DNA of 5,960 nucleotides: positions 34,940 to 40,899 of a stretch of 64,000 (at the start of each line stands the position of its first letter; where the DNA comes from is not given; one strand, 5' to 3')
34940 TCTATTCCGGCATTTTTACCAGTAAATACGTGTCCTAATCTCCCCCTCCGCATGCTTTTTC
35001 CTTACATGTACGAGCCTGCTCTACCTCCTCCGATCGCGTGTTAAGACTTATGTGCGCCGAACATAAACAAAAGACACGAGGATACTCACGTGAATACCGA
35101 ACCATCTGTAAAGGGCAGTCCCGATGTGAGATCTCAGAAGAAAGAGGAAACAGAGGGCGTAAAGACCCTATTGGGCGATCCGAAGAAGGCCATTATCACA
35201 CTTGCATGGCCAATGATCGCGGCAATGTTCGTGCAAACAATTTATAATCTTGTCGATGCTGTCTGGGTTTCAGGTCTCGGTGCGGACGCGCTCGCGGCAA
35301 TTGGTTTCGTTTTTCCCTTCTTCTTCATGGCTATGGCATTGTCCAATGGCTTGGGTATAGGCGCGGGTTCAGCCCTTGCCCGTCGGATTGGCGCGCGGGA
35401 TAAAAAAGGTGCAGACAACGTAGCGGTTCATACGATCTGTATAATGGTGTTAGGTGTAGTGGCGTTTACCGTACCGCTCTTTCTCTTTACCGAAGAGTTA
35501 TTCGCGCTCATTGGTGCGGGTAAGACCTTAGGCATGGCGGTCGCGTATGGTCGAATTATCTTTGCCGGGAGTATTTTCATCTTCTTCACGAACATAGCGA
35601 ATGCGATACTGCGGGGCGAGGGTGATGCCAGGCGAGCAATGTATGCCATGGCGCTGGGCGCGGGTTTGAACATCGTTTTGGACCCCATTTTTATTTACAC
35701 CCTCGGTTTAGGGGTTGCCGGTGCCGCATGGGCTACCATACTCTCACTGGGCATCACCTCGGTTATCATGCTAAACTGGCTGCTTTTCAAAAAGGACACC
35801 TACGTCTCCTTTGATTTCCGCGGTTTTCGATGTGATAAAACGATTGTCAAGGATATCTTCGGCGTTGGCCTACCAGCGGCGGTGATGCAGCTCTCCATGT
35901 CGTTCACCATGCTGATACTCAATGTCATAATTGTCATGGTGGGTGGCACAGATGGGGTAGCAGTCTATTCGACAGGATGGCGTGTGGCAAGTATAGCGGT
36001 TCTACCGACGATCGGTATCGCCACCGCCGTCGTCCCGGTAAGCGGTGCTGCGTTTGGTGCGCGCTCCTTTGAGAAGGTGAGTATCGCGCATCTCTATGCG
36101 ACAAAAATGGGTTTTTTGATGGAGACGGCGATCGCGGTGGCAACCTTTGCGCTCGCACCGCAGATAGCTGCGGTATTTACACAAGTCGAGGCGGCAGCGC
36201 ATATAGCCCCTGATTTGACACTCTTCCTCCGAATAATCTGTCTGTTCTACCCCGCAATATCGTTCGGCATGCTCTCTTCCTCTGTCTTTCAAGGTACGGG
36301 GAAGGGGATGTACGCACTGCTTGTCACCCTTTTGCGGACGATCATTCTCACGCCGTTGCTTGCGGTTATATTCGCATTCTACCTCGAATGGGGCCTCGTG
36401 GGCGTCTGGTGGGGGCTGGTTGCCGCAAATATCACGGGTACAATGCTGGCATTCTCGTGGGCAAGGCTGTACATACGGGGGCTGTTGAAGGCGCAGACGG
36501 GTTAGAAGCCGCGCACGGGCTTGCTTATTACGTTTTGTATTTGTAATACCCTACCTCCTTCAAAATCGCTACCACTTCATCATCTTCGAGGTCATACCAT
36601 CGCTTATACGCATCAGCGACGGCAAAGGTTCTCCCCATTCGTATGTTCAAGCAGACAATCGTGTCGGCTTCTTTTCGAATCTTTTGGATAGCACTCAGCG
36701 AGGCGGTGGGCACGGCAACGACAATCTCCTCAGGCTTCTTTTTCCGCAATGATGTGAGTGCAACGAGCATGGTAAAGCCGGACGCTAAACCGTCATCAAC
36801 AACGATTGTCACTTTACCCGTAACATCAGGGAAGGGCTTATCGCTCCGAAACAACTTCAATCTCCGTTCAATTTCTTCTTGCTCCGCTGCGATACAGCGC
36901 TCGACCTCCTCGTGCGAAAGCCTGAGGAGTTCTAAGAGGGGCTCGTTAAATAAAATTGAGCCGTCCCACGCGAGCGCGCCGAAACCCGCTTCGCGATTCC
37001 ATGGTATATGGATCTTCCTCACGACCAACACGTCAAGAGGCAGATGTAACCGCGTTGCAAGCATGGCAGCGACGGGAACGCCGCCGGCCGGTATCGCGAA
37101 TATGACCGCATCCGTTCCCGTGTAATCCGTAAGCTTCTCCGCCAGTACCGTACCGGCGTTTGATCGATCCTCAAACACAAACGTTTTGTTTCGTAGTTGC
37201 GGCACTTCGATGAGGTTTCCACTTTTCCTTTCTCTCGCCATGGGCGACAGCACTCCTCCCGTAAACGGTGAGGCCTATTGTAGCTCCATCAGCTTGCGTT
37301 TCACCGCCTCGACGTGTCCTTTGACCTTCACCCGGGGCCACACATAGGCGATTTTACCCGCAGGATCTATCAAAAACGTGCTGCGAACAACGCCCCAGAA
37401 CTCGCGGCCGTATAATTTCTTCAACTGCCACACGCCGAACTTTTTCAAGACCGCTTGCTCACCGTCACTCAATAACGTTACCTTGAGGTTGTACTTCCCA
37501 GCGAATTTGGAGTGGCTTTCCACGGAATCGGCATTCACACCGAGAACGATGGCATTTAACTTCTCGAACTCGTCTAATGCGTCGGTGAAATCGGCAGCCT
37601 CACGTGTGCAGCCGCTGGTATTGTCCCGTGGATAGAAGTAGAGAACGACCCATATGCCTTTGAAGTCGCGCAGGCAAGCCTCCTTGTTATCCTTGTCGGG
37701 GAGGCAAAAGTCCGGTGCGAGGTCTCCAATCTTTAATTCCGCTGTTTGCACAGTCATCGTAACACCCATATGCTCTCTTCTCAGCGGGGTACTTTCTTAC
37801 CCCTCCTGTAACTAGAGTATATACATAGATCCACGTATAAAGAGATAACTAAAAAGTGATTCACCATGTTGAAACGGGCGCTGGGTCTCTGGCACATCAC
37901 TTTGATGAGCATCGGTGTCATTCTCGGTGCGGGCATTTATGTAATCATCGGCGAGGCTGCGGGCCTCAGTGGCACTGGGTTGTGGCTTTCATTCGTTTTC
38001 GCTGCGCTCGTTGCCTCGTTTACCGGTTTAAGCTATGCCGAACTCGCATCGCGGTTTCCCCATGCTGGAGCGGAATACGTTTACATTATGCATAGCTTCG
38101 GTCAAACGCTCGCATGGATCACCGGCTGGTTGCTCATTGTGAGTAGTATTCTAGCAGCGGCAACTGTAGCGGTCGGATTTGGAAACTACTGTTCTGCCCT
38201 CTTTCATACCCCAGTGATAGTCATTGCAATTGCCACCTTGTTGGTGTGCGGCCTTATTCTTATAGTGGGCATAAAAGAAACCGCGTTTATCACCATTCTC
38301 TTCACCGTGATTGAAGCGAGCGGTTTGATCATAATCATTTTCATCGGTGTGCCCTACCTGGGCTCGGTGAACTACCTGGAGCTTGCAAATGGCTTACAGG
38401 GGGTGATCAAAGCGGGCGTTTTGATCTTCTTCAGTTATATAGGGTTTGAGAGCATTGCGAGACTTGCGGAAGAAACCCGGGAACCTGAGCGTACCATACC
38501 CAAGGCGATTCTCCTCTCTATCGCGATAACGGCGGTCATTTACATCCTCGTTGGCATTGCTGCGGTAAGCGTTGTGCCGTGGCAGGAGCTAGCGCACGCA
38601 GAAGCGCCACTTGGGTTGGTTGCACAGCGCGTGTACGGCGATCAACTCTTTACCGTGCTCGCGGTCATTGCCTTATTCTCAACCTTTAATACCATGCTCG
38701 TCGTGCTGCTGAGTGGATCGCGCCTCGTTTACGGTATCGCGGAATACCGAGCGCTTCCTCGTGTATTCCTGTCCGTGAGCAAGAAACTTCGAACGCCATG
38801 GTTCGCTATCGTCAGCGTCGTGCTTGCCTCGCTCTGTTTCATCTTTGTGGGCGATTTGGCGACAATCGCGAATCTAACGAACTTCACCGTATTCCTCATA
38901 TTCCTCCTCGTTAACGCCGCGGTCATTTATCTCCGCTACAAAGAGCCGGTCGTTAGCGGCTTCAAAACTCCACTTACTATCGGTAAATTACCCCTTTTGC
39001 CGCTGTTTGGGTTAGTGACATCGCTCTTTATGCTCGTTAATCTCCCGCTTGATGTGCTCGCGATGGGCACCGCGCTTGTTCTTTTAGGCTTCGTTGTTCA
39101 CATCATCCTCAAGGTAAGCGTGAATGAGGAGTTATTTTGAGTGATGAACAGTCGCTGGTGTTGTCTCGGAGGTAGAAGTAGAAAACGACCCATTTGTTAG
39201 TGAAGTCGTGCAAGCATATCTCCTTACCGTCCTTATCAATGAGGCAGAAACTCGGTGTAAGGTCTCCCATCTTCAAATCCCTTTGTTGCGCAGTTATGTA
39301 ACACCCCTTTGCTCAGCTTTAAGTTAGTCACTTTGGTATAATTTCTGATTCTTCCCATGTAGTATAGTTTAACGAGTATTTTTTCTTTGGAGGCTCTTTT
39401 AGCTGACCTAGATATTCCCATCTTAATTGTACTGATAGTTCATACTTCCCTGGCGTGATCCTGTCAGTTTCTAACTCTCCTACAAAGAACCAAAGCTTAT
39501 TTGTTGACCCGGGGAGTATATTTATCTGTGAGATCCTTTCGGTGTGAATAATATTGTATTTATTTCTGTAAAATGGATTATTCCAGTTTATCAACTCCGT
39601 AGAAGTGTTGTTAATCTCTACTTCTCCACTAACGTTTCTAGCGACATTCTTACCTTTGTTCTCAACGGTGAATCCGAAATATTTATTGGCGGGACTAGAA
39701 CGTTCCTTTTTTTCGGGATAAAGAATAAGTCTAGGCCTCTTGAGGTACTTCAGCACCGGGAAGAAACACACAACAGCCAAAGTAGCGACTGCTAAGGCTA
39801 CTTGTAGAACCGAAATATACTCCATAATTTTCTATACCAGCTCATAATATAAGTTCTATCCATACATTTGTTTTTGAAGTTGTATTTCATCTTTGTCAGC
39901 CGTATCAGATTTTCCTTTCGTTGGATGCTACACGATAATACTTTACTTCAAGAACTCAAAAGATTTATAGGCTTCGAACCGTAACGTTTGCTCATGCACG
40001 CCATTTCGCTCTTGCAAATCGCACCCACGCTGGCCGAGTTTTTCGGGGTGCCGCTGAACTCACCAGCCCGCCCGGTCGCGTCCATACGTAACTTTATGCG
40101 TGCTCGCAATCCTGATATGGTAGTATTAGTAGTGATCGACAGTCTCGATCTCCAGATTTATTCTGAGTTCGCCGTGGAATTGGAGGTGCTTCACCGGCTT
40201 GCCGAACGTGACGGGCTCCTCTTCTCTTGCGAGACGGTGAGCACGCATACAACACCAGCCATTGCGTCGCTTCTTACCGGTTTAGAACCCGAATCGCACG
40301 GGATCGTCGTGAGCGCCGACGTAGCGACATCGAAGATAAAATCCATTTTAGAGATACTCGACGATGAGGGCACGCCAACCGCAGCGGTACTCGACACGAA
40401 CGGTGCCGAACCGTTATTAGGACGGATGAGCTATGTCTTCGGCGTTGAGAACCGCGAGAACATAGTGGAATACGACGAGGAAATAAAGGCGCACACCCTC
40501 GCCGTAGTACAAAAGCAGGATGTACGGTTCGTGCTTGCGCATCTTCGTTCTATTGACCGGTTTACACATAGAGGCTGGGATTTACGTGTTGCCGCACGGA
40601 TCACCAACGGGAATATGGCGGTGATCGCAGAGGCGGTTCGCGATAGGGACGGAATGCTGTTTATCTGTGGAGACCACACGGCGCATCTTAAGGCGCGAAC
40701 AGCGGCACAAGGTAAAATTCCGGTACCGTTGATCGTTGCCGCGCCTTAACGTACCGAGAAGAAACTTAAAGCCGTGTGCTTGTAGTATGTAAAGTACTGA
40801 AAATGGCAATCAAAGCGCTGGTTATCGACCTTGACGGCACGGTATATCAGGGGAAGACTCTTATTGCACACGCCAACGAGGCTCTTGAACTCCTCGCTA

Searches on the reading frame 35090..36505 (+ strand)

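Call 28: search_protein_families(library=pfam, max_evalue=0.1, proteins=[window:35090-36505:+])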
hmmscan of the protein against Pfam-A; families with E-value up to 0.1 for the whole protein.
window:35090-36505:+ (471 aa): 1 family
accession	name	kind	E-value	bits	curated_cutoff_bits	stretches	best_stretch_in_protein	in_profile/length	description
PF01554.23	MatE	-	6.3e-55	185.7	24.9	2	41-200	1-161/161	MatE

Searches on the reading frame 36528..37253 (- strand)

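Call 65: search_protein_families(library=pfam, max_evalue=0.001, proteins=[window:36528-37253:-])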
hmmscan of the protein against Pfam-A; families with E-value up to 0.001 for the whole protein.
window:36528-37253:- (241 aa): 1 family
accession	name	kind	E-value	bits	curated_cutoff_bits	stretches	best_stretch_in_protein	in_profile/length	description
PF00156.33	Pribosyltran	-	9.2e-16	58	26.3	2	139-203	80-144/158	Phosphoribosyl transferase domain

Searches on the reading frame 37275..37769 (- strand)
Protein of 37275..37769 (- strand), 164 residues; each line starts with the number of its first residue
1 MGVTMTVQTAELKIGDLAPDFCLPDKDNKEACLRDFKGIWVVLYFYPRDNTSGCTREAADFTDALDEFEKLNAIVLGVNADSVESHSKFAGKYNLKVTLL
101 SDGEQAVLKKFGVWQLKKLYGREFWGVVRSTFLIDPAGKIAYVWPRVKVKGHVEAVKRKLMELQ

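Call 65: search_protein_families(library=pfam, max_evalue=0.001, proteins=[window:37275-37769:-])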
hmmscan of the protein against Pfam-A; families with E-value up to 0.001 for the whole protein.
window:37275-37769:- (164 aa): 2 families
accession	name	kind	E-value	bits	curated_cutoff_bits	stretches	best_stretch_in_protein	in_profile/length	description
PF00578.27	AhpC-TSA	-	4.2e-38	130.5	26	1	14-142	1-123/124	AhpC/TSA family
PF08534.16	Redoxin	-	1.2e-19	71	26.6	1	14-143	2-131/148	Redoxin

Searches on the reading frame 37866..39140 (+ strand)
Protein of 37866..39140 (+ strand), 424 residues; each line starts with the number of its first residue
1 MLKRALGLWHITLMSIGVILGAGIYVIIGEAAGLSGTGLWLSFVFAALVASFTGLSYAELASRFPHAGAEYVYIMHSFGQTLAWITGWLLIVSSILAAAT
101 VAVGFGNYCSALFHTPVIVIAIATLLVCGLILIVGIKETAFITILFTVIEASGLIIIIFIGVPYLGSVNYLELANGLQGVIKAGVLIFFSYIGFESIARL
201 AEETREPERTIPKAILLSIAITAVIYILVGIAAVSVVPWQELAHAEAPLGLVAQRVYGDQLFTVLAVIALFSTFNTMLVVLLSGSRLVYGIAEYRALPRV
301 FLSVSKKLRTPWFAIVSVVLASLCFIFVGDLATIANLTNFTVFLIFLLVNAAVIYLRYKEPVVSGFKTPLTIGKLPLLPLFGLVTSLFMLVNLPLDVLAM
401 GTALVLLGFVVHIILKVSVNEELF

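Call 65: search_protein_families(library=pfam, max_evalue=0.001, proteins=[window:37866-39140:+])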
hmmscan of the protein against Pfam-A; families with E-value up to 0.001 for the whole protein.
window:37866-39140:+ (424 aa): 2 families
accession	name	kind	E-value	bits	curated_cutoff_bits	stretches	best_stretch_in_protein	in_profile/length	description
PF13520.12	AA_permease_2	-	8.6e-55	186.8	27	1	6-402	1-415/427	Amino acid permease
PF00324.27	AA_permease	-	2.7e-37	129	24.6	1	10-389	1-413/470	Amino acid permease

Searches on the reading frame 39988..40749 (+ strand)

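Call 65: search_protein_families(library=pfam, max_evalue=0.001, proteins=[window:39988-40749:+])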
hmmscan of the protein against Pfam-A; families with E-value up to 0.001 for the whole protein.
window:39988-40749:+ (253 aa): 3 families
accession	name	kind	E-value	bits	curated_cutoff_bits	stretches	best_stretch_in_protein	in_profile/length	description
PF00884.28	Sulfatase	-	4.5e-10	39.8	25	1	45-134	3-97/301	Sulfatase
PF01663.27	Phosphodiest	-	1.3e-08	35.3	23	1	45-107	1-63/342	Type I phosphodiesterase / nucleotide pyrophosphatase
PF01676.23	Metalloenzyme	-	8.2e-05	22.7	24.3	1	163-251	131-221/252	Metalloenzyme superfamily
